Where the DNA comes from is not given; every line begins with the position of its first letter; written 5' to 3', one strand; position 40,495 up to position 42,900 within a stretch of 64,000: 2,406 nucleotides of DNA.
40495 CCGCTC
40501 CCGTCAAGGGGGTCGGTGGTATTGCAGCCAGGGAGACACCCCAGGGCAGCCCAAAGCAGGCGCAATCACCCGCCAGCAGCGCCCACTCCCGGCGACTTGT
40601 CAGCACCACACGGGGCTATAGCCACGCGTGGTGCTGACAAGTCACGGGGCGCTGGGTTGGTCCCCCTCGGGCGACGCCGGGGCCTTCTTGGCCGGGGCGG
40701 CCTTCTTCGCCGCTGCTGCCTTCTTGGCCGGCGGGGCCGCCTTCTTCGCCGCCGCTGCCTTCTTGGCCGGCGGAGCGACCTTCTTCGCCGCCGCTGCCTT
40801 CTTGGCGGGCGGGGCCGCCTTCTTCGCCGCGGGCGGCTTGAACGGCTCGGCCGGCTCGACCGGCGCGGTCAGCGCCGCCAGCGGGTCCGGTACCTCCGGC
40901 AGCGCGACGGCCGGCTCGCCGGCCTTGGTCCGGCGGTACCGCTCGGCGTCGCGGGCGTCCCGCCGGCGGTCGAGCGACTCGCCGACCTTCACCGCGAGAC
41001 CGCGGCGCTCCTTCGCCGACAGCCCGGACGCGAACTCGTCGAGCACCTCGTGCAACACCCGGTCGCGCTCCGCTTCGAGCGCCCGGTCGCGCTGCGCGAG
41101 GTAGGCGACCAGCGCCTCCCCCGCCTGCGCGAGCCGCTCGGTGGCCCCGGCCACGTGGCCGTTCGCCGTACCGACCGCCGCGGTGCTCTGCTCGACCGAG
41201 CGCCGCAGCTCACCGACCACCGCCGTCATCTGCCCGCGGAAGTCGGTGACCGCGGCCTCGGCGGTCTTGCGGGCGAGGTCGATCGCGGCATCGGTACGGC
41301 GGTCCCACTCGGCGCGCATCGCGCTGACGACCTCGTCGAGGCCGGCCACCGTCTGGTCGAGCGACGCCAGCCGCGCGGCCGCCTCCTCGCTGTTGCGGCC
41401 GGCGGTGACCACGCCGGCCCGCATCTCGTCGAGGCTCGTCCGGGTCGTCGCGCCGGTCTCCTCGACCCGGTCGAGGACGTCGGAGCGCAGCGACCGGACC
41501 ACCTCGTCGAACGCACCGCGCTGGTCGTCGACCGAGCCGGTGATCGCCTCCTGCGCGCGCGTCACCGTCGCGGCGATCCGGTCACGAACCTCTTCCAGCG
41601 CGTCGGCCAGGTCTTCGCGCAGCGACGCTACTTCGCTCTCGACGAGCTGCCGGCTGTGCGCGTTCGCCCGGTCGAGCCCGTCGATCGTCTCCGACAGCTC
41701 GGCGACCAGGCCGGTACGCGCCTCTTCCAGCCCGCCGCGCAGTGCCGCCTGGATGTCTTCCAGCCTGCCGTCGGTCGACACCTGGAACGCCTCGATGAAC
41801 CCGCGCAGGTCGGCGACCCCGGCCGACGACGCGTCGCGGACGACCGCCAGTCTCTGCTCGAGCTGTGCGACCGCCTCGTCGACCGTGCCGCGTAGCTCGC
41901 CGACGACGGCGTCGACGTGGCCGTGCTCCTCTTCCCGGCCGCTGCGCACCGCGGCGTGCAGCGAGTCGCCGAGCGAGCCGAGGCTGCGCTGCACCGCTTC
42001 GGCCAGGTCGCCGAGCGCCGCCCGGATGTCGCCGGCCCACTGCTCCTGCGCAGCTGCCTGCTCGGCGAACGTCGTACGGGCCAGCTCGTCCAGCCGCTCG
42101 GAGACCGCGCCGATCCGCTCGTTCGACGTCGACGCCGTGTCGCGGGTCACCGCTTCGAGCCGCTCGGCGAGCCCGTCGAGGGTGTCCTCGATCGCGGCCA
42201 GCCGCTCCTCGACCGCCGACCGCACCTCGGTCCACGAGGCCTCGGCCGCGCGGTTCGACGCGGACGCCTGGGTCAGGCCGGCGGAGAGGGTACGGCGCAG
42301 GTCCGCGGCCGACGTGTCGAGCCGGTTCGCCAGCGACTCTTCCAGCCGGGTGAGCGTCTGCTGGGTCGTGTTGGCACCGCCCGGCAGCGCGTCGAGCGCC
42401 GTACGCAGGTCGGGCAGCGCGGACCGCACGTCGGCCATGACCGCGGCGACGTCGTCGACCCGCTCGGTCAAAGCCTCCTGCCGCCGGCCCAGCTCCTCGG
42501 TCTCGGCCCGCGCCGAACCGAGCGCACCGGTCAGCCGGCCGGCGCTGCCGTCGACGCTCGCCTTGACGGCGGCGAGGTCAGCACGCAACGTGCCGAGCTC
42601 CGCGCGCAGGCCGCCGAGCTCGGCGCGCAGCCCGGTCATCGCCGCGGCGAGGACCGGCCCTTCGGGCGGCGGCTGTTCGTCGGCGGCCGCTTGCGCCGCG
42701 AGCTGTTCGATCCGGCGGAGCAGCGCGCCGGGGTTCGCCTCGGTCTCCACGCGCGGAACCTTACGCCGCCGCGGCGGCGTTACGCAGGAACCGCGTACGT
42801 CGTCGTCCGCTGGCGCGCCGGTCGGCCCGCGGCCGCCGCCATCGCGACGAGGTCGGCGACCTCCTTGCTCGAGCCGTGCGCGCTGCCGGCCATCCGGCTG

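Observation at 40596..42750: Long Ala/Glu/Arg-rich coiled-coil protein with an HU/H1-like AKKA-repeat tail between fbiC and whiB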

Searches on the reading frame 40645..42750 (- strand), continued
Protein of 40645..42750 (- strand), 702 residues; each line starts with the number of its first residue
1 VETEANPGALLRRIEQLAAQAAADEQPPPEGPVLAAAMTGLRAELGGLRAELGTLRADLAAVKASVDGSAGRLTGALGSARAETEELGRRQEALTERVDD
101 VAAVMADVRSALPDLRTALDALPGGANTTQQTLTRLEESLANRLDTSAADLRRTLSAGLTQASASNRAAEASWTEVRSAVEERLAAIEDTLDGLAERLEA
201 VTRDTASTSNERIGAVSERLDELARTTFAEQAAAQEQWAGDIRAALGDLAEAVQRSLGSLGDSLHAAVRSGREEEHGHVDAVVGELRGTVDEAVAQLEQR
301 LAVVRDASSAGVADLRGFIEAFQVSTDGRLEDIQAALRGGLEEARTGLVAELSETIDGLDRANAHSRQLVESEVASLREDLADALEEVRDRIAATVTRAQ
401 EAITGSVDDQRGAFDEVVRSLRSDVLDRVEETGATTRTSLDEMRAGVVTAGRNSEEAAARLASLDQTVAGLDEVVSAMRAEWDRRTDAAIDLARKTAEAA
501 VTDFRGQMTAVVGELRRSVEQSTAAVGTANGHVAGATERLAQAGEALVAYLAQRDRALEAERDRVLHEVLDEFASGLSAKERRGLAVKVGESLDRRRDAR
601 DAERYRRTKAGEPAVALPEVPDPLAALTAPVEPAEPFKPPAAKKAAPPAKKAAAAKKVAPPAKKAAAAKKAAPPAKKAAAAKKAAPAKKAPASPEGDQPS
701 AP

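Call 31: fold_search(model_id=the predicted structure, library=pdb)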
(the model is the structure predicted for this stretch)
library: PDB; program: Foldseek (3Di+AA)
matches with E <= 10: 11; with E <= 0.001: 0
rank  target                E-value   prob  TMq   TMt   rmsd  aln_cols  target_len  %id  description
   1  7n6g_3I               2.7e+00  0.11  0.13  0.20  62.4       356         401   20  C1 of central pair (released 2022-05-18)
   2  8cqn_B                6.6e+00  0.16  0.11  0.39  30.6       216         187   16  Crystal structure of Borrelia burgdorferi paralogous family 12 outer surface protein BBK01 (released 2024-03-13)
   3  9fqr_H9               6.6e+00  0.02  0.07  0.04  74.8       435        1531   12  96-nm repeat of axonemal doublet microtubules from bovine sperm (released 2025-03-26)
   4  4ilo_A                7.4e+00  0.20  0.17  0.41  10.3       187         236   18  2.12A resolution structure of CT398 from Chlamydia trachomatis (released 2014-01-01)
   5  9e5c_1t               7.4e+00  0.03  0.08  0.05  71.5       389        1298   16  Cryo-EM structure of 96 nm repeat of microtubule doublet from T. brucei flagellum (released 2025-03-12)
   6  5dxh_E                9.2e+00  0.18  0.11  0.51   6.8       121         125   16  p110alpha/p85alpha with compound 5 (released 2016-01-27)
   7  7nna                  9.2e+00  0.06  0.12  0.33  20.7       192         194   19  Toxin Import Through the Antibiotic Efflux Channel TolC (released 2021-07-07)
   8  3hiz_B                9.8e+00  0.18  0.13  0.33   5.9       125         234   17  Crystal structure of p110alpha H1047R mutant in complex with niSH2 of p85alpha (released 2009-09-29)
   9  9lwq_B                9.8e+00  0.06  0.06  0.18  16.7       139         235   16  Cryo-EM structure of PI3Kalpha in complex with compound UCL-TRO-1938 (released 2025-10-01)
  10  9mvz_D                9.8e+00  0.04  0.08  0.07  12.7       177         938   14  Tripartite complex of MmpL5-S5-AcpM from Mycolicibacterium smegmatis (released 2025-07-30)
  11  8glv_Do               9.8e+00  0.04  0.13  0.07  62.3       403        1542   16  96-nm repeat unit of doublet microtubules from Chlamydomonas reinhardtii flagella (released 2023-05-31)
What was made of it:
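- Tried and rejected: Foldseek of the full AF2 model against PDB found nothing with E<1 (call 31).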

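Call 49: search_protein_representatives(alignment_id=A1)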
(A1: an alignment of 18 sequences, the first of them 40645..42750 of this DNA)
Query: 18 sequences, 743 profile positions. Proteins with E-value up to 0.001 (for the whole library): 378; up to 1e-10: 162; up to 1e-30: 96. The best 150 are listed.
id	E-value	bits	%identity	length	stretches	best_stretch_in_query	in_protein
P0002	6.5e-294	993.8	-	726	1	1-731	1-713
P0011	2.8e-291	985.1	-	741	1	1-741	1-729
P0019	1.7e-279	946.1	-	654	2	252-682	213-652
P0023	2.8e-277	938.8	-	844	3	253-731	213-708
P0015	1.3e-209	715.1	-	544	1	67-608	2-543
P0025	5.1e-194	663.5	-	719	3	311-732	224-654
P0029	7.5e-193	659.6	-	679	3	385-740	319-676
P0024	2.0e-187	641.7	-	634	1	184-729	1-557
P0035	3.2e-174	598.0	-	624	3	359-730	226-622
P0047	3.2e-171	588.1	-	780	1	7-698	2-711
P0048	9.2e-144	497.3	-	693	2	169-707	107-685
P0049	3.0e-130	452.6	-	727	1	7-673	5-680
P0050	3.2e-121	422.8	-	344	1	337-708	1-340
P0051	1.3e-119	417.5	-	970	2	5-512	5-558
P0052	1.5e-115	404.0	-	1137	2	6-487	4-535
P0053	7.9e-114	398.4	-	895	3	1-465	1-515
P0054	9.4e-113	394.8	-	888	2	1-469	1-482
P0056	9.4e-108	378.3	-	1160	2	1-545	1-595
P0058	7.9e-102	358.7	-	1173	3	2-549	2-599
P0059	1.3e-92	328.3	-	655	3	366-734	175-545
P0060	4.0e-90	320.0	-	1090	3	2-331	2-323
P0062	2.4e-82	294.3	-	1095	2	211-656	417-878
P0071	9.4e-71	255.9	-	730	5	402-729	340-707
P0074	4.3e-66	240.5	-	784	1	7-481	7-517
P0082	2.1e-61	225.0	-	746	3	379-738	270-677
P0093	2.8e-57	211.4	-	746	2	175-669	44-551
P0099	1.1e-54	202.8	-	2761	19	251-362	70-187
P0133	4.1e-29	118.3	-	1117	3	487-718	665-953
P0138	1.6e-26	109.7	-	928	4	488-700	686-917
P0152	3.1e-19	85.6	-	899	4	430-723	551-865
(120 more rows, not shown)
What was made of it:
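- There are 96 clusters at E<=1e-30 (call 49).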

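Call 50: list_cluster_members(proteins=[P0047, P0049, P0051, P0056, P0062, P0071, P0099, P0133, P0138, P0152])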
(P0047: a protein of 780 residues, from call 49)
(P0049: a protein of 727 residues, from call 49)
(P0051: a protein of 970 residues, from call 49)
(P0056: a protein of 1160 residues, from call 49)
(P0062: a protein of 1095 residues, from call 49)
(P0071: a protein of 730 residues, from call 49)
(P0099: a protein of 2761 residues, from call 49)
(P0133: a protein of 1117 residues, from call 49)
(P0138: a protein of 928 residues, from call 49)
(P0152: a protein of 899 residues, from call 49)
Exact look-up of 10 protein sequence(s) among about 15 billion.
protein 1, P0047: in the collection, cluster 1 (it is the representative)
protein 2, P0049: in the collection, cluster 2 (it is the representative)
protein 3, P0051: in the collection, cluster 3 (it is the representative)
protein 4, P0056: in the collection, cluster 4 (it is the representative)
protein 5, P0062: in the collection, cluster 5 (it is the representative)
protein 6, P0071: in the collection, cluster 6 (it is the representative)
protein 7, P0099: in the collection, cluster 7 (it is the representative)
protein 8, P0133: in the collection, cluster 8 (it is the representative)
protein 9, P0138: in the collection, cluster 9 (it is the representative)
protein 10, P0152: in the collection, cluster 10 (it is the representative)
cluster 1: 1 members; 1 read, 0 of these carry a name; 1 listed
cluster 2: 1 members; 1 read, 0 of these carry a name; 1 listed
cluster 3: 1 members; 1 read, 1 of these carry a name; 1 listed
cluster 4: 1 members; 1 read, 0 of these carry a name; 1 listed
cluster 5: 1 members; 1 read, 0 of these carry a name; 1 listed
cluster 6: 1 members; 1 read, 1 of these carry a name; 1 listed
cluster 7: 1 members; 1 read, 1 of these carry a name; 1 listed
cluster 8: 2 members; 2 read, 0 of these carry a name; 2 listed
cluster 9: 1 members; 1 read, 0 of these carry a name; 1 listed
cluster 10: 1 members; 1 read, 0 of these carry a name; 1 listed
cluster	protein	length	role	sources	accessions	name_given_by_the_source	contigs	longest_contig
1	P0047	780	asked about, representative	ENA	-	-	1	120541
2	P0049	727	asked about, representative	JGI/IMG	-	-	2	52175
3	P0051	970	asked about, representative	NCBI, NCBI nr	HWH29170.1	MAG TPA: hypothetical protein VNU26_09445, partial [Mycobacteriales bacterium] | hypothetical protein [Mycobacteriales bacterium]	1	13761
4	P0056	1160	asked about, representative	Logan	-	-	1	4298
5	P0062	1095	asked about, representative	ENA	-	-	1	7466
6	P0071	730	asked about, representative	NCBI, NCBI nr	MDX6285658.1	MAG: Stringent starvation protein [Frankiales bacterium] | Stringent starvation protein [Frankiales bacterium]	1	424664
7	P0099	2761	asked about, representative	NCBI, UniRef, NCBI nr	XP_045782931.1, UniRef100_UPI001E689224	uncharacterized protein LOC123879330 [Maniola jurtina] | uncharacterized protein LOC123879330 n=1 Tax=Maniola jurtina TaxID=191418 ...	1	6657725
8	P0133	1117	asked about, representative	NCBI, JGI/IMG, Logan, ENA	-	-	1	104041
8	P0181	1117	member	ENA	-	-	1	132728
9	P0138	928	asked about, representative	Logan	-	-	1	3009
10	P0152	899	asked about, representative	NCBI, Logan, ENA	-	-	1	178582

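Call 67: find_encoding_contigs(protein=P0040, flank=6000, max_places=2)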
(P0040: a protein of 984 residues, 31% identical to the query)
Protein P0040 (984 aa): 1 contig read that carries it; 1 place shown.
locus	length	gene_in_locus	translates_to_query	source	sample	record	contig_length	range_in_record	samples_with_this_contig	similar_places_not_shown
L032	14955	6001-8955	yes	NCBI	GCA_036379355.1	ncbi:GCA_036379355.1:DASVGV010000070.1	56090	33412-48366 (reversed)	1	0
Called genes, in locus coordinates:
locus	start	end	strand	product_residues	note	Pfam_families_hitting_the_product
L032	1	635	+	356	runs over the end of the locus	PF00483:NTP_transferase, PF12804:NTP_transf_3, PF25087:GMPPB_C, PF00132:Hexapep (faint), PF25084:LbH_EIF2B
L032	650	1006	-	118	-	-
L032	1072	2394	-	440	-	PF01996:F420_ligase, PF00881:Nitroreductase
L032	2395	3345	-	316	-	PF01933:CofD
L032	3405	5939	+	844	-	PF04055:Radical_SAM, PF19288:CofH_C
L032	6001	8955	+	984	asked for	PF01442:Apolipoprotein (weak)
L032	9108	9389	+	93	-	PF02467:Whib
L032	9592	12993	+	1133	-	PF00535:Glycos_transf_2, PF13641:Glyco_tranf_2_3, PF13632:Glyco_trans_2_3 (weak)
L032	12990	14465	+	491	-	PF18986:DUF5719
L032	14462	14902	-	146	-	PF06262:Zincin_1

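Call 68: find_encoding_contigs(protein=P0038, flank=6000, max_places=2)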
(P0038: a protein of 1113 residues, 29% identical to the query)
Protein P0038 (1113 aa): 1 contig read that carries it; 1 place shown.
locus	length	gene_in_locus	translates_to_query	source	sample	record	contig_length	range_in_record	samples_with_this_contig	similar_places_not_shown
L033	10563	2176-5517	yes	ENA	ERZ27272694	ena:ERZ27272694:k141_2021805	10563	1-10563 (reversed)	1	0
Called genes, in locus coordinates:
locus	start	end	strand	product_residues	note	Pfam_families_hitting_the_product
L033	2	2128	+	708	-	?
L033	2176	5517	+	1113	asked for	PF01442:Apolipoprotein, PF04513:Baculo_PEP_C (faint), PF07889:DUF1664 (faint), PF01442:Apolipoprotein (weak)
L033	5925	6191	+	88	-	PF02467:Whib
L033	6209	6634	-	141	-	PF06262:Zincin_1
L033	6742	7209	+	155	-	PF12005:DUF3499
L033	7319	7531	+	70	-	-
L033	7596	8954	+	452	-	PF02878:PGM_PMM_I, PF02879:PGM_PMM_II, PF02880:PGM_PMM_III, PF00408:PGM_PMM_IV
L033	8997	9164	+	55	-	PF03966:Trm112p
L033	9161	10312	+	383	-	PF10432:bact-PGI_C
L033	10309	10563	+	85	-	?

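Call 82: find_encoding_contigs(protein=window:40645-42750:-, flank=3000, max_places=3)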
Protein window:40645-42750:- (702 aa): no gene with exactly this product is on record in the collection.

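Call 86: list_cluster_members(proteins=[P0048, P0052, P0053, P0054, P0058, P0059, P0060, P0074, P0082, P0093])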
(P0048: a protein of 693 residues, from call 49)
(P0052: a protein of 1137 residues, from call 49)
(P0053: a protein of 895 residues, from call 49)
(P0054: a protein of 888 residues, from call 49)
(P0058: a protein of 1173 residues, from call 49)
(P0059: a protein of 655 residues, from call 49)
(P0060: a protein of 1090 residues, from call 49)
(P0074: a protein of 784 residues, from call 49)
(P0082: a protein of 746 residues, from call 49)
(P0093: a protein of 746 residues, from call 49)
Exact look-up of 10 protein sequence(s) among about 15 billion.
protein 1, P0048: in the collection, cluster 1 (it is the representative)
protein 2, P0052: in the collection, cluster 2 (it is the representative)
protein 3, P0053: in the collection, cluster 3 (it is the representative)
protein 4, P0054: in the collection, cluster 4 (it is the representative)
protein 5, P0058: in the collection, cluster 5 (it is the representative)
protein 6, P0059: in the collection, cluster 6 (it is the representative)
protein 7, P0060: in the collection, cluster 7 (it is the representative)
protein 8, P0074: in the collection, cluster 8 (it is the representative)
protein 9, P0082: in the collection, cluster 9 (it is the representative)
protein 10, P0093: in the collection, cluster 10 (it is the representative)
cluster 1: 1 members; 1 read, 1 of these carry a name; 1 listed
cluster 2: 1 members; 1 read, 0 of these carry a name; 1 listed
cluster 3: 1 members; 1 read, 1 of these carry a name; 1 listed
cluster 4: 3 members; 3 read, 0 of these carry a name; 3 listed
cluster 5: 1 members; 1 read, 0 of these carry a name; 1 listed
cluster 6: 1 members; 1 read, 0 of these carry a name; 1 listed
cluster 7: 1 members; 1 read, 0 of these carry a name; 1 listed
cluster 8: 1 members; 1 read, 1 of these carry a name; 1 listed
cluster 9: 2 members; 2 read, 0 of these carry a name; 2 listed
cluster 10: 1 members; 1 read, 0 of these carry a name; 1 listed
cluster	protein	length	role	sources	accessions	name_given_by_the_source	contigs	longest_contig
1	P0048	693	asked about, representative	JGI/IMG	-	hypothetical protein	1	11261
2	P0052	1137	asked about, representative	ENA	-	-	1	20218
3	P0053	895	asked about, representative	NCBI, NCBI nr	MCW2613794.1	MAG: hypothetical protein JWN08_788, partial [Frankiales bacterium] | hypothetical protein [Frankiales bacterium]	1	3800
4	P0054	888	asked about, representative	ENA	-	-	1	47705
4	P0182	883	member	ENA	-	-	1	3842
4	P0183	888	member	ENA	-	-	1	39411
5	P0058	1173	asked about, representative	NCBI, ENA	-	-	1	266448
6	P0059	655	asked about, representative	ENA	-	-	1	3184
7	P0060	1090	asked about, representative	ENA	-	-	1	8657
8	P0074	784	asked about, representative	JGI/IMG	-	hypothetical protein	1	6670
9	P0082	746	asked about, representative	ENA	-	-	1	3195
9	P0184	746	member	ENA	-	-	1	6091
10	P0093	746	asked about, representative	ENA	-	-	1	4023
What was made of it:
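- Tried and rejected: All were metagenomic or MAG-derived except one spurious butterfly protein (calls 50, 86).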

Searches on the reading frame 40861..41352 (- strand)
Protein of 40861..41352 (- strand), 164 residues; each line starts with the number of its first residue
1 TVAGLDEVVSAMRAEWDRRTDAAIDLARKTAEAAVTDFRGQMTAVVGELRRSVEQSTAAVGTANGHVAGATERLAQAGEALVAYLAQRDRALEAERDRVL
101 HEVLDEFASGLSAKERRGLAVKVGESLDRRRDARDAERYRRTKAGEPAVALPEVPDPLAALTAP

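Call 71: predict_structure(alignment_id=A3)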
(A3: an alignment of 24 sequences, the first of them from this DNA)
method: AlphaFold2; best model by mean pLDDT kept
length: 164 residues; sequences in the alignment: 24
mean_pLDDT: 87.0   pTM: 0.46
mean pLDDT of the five models: 87.0, 83.8, 82.6, 79.6, 77.5
residues with pLDDT >= 90: 59; 70-90: 103; 50-70: 2; < 50: 0
segments of 3 or more residues with pLDDT < 50: none
pLDDT, mean of each block of 10 residues (from residue 1): 90 93 94 94 95 93 87 86 86 88 88 89 86 75 77 76 69
secondary structure, 60 per line:
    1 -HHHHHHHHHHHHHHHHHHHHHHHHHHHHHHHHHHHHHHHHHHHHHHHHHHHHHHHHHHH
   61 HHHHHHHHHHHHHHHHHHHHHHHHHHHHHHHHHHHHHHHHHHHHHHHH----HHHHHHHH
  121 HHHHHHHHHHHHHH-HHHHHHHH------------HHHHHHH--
elements in order: H2-108 H113-134 H136-143 H156-162
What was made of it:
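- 40921..41352 (-): C-terminal helix and the most conserved module of the family (residues 467-610). The core at residues ~535-606 reads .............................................................. AF2 of residues 463-626 gives pLDDT 87: a long helix, a turn at GLSA, then a second helix (call 71).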

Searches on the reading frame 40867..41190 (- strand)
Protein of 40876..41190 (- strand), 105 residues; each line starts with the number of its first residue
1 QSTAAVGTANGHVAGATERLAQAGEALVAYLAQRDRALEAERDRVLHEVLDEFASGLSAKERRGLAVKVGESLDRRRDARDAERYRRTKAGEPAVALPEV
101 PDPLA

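Call 36: search_protein_families(library=pfam, proteins=[window:40876-41190:-], max_evalue=0.1)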
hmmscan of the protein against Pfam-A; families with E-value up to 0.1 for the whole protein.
window:40876-41190:- (105 aa): 0 families

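Call 42: find_homologous_proteins(query=A2, max_evalue=0.01)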
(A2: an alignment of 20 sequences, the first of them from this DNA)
Query A2 (20 sequences) (106 aa, profile of the alignment): 6 proteins with E <= 0.01 among 8000 candidates.
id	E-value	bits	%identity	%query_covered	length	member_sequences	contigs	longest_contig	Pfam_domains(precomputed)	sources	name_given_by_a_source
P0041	4.6e-40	154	66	91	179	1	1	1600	-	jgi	jgi:hypothetical protein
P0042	1.3e-20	91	31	75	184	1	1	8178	-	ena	-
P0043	2.4e-19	87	60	59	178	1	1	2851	PF07382.17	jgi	jgi:hypothetical protein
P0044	1.4e-14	72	69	51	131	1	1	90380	-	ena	-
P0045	8.8e-14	69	45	61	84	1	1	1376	-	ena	-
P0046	4.9e-9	54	63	43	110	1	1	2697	-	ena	-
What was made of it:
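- Tried and rejected: A second word-indexed homology search with its profile returned only six fragments of the same family (call 42).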

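Call 43: search_solved_structures(query=A2, max_evalue=10)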
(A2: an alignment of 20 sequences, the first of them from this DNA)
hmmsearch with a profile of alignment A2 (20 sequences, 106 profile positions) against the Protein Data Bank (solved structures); distinct sequences matched with E-value up to 10: 7.
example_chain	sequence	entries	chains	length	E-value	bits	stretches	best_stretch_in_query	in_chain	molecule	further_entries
3mn3_A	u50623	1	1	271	0.2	14.7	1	18-51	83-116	Carbon catabolite-derepressing protein kinase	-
2fh9_A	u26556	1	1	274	0.21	14.7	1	18-51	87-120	Snf1 kinase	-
3hyh_A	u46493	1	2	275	0.21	14.7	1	18-51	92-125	Carbon catabolite-derepressing protein kinase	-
3dae_A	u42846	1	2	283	0.22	14.6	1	18-51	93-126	Carbon catabolite-derepressing protein kinase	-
2ras_A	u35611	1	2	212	0.28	14.3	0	35-63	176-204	Transcriptional regulator, TetR family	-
2fd5_A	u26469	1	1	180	0.88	12.7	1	30-67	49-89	transcriptional regulator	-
7vgg_A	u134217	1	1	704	2.5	11.2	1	6-62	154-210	E3 ubiquitin-protein ligase COP1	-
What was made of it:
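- Tried and rejected: No Pfam hit (call 36) and no PDB hit (call 43).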
